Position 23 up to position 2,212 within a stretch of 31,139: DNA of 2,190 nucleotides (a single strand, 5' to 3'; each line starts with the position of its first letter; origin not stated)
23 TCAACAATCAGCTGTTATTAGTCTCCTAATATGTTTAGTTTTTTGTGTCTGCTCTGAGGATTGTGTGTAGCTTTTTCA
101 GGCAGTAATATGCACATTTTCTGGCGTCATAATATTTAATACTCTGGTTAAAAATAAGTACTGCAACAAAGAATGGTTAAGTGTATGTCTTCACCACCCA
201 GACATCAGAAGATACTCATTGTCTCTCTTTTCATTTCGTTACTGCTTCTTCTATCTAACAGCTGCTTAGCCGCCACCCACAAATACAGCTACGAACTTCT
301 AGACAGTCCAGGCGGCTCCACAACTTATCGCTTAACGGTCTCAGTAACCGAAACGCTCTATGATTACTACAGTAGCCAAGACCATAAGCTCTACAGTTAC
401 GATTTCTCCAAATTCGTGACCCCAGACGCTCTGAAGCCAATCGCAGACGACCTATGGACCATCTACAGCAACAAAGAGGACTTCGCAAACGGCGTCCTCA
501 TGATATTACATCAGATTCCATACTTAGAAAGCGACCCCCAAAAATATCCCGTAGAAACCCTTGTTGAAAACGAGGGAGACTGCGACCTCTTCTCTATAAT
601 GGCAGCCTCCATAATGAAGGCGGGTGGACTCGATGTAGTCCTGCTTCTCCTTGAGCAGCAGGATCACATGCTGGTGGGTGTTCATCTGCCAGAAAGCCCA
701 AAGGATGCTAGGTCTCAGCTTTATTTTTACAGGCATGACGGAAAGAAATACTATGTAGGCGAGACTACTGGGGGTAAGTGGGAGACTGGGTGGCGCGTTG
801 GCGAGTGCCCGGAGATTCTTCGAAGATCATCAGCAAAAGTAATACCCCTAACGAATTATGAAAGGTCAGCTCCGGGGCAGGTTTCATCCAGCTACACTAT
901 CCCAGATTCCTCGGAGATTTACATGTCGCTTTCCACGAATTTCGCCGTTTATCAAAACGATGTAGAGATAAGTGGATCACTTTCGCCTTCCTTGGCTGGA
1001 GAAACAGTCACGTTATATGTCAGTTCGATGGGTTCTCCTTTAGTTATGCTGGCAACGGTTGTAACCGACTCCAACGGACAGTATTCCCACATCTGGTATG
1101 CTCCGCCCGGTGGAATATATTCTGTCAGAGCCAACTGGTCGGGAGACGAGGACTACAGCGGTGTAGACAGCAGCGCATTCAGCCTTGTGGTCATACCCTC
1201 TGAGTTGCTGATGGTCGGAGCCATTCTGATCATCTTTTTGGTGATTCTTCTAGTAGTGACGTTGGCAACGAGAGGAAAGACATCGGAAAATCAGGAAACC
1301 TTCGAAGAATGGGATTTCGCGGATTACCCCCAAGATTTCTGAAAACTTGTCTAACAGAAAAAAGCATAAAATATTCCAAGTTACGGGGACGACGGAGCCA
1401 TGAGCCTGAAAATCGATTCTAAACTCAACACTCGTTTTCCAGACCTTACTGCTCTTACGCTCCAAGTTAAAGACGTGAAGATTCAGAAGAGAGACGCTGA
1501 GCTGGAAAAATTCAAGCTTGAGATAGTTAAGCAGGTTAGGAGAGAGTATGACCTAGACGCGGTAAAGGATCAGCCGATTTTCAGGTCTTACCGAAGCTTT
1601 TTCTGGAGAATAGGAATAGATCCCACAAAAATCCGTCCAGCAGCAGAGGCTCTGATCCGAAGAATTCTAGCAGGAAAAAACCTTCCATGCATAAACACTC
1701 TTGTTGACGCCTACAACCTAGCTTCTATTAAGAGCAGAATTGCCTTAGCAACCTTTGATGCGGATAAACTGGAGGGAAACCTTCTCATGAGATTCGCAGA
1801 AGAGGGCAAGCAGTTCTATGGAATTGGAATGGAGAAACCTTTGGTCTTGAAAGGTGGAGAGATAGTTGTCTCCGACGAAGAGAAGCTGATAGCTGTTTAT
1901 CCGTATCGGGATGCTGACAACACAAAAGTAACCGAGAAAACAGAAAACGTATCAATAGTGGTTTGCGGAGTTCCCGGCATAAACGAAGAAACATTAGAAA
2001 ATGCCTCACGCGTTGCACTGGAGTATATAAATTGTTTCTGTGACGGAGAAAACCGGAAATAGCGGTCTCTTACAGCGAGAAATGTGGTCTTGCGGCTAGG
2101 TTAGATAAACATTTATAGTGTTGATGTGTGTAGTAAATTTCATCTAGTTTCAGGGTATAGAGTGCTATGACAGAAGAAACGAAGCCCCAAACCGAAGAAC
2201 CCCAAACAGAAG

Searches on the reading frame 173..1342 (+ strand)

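Call 15: search_protein_families(library=pfam, proteins=[window:173-1342:+], max_evalue=0.00001)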
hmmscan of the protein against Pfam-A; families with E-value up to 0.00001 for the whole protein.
window:173-1342:+ (389 aa): 1 family
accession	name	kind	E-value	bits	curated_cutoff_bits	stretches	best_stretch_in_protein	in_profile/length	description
PF16640.11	Big_3_5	-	1.7e-06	29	35.5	1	252-340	2-87/88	Bacterial Ig-like domain (group 3)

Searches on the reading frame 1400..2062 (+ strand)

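Call 15: search_protein_families(library=pfam, proteins=[window:1400-2062:+], max_evalue=0.00001)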
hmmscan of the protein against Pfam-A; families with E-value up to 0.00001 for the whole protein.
window:1400-2062:+ (220 aa): 1 family
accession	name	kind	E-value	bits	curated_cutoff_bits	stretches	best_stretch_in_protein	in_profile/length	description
PF03483.22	B3_4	-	7.3e-30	104.3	29.3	1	64-204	2-163/174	B3/4 domain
